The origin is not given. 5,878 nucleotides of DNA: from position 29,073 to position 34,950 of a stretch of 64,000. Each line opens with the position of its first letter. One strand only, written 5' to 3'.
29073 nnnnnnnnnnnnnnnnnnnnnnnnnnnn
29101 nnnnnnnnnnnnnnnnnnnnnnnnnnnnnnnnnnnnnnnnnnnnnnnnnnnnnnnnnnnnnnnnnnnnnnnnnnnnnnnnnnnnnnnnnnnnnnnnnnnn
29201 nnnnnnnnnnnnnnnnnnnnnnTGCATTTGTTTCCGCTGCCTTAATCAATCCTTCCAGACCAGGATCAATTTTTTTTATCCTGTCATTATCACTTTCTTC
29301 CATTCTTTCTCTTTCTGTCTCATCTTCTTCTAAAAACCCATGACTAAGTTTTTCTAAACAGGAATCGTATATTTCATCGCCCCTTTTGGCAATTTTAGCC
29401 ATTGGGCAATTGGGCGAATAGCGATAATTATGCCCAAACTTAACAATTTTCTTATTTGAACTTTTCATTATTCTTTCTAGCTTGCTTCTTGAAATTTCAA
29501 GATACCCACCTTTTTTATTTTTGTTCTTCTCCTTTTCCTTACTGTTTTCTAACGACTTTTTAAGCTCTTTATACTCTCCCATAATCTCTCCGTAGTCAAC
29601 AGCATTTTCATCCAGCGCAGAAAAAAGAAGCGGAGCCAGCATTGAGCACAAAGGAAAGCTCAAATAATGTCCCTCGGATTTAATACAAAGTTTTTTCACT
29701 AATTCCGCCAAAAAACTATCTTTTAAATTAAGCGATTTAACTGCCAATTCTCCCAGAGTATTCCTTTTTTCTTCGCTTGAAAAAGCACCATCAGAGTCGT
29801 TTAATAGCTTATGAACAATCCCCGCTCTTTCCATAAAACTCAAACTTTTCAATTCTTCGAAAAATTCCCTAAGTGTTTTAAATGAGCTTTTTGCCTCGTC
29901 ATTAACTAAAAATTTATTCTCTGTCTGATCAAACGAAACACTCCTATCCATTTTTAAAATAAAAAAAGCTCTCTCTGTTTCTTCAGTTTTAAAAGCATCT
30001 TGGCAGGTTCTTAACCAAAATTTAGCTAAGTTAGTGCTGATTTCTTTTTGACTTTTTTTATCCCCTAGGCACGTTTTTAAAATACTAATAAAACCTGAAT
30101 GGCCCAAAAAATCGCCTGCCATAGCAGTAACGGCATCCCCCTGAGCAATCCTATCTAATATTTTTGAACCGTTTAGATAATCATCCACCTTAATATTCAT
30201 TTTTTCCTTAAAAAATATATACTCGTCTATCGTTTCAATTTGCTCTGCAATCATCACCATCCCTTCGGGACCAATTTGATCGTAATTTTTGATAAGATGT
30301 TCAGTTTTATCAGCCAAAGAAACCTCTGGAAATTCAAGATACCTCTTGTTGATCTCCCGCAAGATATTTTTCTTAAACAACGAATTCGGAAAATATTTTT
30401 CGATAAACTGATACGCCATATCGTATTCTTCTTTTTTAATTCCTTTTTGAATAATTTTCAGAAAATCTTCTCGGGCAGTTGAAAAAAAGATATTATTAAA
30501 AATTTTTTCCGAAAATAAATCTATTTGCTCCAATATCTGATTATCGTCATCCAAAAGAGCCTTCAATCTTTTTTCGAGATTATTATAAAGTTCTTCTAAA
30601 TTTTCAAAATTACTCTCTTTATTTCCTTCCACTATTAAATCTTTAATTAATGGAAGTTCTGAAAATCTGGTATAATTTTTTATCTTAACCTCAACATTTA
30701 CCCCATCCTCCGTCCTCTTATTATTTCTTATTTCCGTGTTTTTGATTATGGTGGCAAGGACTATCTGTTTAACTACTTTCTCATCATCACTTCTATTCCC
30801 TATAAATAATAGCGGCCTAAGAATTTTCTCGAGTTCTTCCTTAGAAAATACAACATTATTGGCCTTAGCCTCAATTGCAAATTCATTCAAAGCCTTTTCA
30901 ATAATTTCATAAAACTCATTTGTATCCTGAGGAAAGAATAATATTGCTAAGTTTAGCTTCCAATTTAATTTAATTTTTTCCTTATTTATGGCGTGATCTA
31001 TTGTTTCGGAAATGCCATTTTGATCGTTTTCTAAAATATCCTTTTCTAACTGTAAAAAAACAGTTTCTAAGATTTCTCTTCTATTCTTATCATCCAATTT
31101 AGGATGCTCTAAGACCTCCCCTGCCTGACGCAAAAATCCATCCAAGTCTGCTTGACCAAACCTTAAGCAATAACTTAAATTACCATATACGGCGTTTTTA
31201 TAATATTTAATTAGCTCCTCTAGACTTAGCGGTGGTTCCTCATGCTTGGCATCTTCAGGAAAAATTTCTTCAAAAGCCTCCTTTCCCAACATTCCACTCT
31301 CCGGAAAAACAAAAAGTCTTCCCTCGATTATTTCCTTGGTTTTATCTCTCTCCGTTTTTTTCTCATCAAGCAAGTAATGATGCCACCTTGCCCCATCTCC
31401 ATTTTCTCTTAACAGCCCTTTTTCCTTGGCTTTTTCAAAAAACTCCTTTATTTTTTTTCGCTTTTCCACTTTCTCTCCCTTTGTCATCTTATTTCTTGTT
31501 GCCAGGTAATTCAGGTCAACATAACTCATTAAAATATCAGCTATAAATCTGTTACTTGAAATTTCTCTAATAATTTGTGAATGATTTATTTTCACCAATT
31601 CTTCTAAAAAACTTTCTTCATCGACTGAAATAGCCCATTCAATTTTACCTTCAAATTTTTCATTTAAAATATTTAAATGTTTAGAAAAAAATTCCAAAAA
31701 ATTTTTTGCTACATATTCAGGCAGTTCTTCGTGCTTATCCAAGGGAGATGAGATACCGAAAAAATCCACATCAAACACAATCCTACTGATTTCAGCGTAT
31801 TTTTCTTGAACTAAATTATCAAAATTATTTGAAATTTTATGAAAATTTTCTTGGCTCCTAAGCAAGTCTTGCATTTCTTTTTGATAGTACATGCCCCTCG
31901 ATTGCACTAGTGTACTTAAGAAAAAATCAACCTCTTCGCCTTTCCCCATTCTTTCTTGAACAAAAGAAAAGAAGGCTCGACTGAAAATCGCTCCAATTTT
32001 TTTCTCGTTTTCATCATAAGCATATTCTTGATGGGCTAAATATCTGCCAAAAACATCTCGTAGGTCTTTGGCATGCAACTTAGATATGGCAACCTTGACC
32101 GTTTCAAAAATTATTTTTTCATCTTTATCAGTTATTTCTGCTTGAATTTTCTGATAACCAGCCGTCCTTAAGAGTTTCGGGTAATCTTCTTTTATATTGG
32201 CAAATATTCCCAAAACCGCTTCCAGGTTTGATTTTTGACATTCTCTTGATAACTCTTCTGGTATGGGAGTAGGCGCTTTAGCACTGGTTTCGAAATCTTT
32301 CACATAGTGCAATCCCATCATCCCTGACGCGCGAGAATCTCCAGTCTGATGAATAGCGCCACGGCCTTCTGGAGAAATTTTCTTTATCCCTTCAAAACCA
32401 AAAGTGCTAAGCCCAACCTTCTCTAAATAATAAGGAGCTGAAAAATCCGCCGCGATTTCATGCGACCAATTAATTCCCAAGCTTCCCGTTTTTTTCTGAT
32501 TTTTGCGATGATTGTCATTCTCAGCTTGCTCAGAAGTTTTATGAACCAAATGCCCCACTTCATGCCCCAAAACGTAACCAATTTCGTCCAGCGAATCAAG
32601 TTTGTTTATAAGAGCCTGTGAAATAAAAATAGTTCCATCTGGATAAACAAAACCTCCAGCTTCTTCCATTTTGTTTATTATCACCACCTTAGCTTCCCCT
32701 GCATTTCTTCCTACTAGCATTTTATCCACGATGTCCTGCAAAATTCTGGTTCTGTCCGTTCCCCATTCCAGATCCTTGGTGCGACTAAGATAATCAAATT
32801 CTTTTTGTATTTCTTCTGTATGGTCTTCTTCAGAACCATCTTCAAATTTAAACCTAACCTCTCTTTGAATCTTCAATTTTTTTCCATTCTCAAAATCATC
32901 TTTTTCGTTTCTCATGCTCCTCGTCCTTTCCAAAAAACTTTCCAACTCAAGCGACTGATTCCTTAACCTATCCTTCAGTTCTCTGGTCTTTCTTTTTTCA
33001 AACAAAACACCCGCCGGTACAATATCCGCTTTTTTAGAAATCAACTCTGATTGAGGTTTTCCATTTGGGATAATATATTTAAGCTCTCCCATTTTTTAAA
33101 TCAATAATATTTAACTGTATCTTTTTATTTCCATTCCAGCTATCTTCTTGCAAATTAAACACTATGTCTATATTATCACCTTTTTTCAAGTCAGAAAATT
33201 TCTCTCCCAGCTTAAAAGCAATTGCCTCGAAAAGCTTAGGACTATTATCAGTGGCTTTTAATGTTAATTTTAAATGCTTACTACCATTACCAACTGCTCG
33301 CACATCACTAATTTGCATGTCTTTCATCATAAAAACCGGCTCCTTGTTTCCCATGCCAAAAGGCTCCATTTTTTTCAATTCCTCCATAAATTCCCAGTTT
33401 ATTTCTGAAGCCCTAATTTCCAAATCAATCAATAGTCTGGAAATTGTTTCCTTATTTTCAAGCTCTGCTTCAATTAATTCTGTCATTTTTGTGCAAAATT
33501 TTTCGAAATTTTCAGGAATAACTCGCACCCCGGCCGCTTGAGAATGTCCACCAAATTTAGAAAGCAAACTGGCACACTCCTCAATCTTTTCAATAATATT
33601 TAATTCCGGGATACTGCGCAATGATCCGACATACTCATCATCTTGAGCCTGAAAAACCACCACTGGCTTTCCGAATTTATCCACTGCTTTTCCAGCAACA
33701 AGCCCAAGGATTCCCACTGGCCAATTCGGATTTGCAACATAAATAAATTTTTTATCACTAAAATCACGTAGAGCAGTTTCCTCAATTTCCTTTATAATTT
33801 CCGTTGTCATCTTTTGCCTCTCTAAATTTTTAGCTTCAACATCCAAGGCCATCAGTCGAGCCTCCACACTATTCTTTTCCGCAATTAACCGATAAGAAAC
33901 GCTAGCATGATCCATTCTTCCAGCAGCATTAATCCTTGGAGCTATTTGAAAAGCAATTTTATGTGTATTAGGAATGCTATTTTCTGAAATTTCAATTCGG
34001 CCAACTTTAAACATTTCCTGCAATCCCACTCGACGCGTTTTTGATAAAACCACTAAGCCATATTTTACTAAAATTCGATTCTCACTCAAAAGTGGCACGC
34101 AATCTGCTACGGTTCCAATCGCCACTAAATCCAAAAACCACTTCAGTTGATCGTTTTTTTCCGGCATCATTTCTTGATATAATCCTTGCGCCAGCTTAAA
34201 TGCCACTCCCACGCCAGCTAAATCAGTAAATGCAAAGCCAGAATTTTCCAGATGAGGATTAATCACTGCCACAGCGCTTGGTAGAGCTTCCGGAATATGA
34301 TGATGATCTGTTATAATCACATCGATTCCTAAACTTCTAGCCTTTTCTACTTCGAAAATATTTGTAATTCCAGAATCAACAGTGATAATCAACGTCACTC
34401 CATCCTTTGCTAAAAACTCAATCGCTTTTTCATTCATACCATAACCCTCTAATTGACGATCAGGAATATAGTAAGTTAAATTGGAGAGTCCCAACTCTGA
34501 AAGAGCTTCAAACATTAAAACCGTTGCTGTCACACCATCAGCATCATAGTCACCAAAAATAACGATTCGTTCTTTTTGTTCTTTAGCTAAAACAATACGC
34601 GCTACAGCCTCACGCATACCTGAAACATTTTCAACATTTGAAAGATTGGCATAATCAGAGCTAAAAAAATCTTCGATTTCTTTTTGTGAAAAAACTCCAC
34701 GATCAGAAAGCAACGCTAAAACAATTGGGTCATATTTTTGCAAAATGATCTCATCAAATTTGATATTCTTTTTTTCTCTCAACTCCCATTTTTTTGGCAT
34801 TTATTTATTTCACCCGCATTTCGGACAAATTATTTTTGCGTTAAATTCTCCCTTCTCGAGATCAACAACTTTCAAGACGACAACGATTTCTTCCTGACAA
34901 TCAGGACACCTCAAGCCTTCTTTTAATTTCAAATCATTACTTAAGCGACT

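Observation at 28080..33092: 1670-aa cytoplasmic giant fusing an M48-type zinc-protease motif to an ABC1/UbiB atypical kinase domain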

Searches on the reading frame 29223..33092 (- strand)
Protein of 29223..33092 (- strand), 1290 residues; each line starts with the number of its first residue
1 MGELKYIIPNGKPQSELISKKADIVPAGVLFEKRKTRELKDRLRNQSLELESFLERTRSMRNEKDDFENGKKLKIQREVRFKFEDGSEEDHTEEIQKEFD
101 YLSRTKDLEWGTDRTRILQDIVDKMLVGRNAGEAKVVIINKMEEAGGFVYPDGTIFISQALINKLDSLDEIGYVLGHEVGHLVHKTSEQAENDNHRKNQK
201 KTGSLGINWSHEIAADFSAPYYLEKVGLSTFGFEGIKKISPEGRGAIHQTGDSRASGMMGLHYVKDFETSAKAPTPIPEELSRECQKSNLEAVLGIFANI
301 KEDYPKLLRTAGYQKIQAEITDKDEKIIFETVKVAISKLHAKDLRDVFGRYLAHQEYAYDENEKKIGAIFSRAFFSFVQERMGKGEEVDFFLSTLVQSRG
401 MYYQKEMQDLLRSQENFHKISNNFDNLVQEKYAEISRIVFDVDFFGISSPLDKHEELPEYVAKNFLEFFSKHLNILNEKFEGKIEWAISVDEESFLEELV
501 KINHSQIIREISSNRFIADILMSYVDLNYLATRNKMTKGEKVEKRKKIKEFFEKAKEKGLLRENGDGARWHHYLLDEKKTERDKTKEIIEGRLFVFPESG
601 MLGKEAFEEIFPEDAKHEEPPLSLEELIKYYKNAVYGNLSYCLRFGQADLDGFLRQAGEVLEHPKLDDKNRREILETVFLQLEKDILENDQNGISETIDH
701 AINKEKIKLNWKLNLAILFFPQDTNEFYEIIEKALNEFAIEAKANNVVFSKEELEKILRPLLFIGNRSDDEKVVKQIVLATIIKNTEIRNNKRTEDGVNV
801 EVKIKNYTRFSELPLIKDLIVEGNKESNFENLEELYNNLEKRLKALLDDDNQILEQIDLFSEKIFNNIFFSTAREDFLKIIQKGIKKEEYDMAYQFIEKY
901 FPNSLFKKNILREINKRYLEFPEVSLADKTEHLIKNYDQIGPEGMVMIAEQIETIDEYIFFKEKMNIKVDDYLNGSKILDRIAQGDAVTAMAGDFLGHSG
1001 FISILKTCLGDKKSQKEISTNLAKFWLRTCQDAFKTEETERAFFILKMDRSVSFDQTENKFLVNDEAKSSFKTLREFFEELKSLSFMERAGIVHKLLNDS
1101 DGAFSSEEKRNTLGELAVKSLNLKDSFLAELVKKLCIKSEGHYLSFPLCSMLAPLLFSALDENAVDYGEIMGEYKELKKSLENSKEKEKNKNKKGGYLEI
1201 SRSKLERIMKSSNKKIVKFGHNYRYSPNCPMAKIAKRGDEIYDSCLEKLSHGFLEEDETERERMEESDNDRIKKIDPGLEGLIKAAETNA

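Call 34: search_protein_representatives(alignment_id=A2)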
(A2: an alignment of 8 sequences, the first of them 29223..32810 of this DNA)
Query: 8 sequences, 1097 profile positions. Proteins with E-value up to 0.001 (for the whole library): 17427; up to 1e-10: 855; up to 1e-30: 142. The best 150 are listed.
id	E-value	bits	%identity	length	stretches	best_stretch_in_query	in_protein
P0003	0.0e+00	1428.5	-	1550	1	1-1097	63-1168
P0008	0.0e+00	1423.1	-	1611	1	1-1097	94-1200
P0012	0.0e+00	1361.9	-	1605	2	1-1097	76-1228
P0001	0.0e+00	1299.1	-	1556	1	1-1096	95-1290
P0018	0.0e+00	1068.1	-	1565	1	1-1097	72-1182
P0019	8.5e-296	1001.0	-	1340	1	1-1097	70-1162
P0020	1.5e-295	1000.3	-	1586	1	1-1097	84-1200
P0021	2.6e-291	986.2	-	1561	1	4-1097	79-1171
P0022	3.2e-291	985.9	-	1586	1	1-1097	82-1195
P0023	9.7e-288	974.4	-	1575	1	1-1097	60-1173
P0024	6.8e-286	968.3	-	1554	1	1-1097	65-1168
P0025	3.5e-285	965.9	-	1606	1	2-1097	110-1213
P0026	2.0e-282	956.8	-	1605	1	1-1097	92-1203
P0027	1.1e-281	954.3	-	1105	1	2-981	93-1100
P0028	1.7e-280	950.3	-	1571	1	1-1096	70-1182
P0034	1.4e-268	910.9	-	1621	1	2-1097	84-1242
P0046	7.6e-249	845.6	-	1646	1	1-1096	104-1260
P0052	6.0e-232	789.6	-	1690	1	1-1096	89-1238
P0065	3.9e-214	730.7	-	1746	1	3-1096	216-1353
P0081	5.2e-195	667.3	-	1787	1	1-1095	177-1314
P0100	4.7e-148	511.8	-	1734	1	1-1096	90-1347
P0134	1.0e-59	219.3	-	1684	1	2-1094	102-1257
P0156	2.7e-24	102.0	-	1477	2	23-275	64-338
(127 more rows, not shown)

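Call 41: predict_structure(alignment_id=A4)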
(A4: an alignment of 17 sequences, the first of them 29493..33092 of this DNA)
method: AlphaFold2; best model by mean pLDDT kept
length: 1200 residues; sequences in the alignment: 17
mean_pLDDT: 68.3   pTM: 0.58
mean pLDDT of the five models: 68.3, 67.6, 66.5, 63.4, 63.1
residues with pLDDT >= 90: 106; 70-90: 581; 50-70: 222; < 50: 291
segments of 3 or more residues with pLDDT < 50: 1-40, 42-47, 200-206, 243-247, 308-320, 355-359, 398-401, 448-455, 475-485, 563-596, 615-623, 629-652, 687-695, 766-800, 849-855, 973-999, 1033-1050, 1176-1200
pLDDT, mean of each block of 10 residues (from residue 1): 25 24 27 38 49 59 67 84 80 88 89 94 88 89 87 92 94 94 80 62 48 82 94 86 53 84 84 92 87 77 56 42 70 85 83 55 72 86 84 68 55 77 88 87 60 56 81 52 53 86 81 70 77 66 84 86 46 40 41 46 77 48 49 41 36 50 62 78 55 49 77 78 83 88 79 76 54 34 28 32 69 82 66 84 60 53 64 79 74 80 68 83 85 81 79 86 75 47 47 48 82 88 73 45 42 56 56 74 74 79 83 91 86 89 85 88 81 49 37 26
secondary structure, 60 per line:
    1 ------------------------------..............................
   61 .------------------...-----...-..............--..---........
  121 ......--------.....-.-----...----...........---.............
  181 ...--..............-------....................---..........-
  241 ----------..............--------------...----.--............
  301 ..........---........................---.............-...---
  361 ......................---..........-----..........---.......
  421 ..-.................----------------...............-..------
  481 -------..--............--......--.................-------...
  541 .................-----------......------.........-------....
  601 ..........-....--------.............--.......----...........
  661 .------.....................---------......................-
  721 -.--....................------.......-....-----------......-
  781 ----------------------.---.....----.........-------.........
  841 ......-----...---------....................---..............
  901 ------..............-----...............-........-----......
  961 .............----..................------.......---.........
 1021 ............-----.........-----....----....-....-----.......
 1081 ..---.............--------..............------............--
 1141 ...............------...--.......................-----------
elements in order (helices of 4 or more, strands of 3 or more residues): H31-61 E80-82 E88-90 H92-105 H113-126 E135-139 E147-149 E154-158 H159-164 H168-183 H186-199 H207-226 H230-239 H251-264 H289-310 H314-337 H341-353 H361-382 H386-395 H401-410 H414-422 H424-440 H457-471 H492-503 H506-511 H514-530 H538-557 H569-574 H581-589 H597-610 H612-615 H624-636 H639-645 H650-661 H668-688 H698-719 H725-744 H751-757 H759-762 H774-779 H807-811 H816-824 H832-846 H864-883 H887-900 H907-920 H926-940 H942-949 H955-973 H978-995 H1002-1008 H1012-1032 H1038-1046 E1052-1055 E1060-1063 H1065-1068 H1074-1082 H1086-1098 H1107-1120 H1127-1138 H1141-1155 H1167-1189

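Call 55: list_cluster_members(proteins=[P0018, P0020, P0025, P0034, P0046, P0052, P0065, P0081, P0100, P0134])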
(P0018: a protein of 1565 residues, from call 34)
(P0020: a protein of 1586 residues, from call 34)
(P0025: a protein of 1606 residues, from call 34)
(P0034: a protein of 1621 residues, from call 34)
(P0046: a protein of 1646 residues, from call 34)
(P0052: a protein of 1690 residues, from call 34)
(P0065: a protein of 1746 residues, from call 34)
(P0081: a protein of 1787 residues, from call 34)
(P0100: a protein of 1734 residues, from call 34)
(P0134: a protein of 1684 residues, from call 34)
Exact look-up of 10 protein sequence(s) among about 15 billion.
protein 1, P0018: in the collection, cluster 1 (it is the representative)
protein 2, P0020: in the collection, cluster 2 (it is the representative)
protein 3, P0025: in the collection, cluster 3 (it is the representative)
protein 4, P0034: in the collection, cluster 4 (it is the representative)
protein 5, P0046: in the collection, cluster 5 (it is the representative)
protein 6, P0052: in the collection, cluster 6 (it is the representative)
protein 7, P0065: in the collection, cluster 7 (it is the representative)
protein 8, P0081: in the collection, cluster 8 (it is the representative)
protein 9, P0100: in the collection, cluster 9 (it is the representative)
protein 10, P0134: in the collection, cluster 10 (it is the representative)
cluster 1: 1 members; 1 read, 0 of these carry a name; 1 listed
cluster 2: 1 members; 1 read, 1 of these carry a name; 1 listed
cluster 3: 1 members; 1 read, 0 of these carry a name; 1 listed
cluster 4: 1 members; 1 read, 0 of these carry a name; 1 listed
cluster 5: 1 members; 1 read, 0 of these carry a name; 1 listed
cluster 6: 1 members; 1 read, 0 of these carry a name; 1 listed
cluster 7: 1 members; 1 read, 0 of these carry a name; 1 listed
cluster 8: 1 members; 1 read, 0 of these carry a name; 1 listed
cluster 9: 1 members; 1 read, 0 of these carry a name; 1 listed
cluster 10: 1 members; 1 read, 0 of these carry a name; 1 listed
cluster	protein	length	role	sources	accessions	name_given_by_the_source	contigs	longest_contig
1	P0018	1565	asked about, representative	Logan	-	-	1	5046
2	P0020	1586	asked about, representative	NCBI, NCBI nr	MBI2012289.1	M48 family metalloprotease [Candidatus Daviesbacteria bacterium]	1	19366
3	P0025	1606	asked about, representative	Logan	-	-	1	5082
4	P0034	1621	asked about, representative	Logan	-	-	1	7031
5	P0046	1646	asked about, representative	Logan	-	-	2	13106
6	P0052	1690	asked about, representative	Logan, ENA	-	-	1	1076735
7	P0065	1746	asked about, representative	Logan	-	-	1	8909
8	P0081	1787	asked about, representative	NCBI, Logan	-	-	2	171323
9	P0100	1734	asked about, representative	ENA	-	-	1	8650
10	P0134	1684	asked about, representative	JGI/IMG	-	-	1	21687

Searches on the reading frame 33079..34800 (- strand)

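Call 7: search_protein_families(library=pfam, proteins=[window:33079-34800:-], max_evalue=0.001)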
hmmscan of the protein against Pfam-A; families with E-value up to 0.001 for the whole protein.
window:33079-34800:- (573 aa): 3 families
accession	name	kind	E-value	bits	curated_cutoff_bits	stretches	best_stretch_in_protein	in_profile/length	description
PF17768.7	RecJ_OB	-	7.3e-36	122.9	27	1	458-567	1-107/107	RecJ OB domain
PF01368.27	DHH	-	7.3e-28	97.8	28.1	1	78-230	1-125/125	DHH family, N-terminal domain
PF02272.25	DHHA1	-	2.7e-13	50.7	25.9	1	350-444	2-101/102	DHHA1 domain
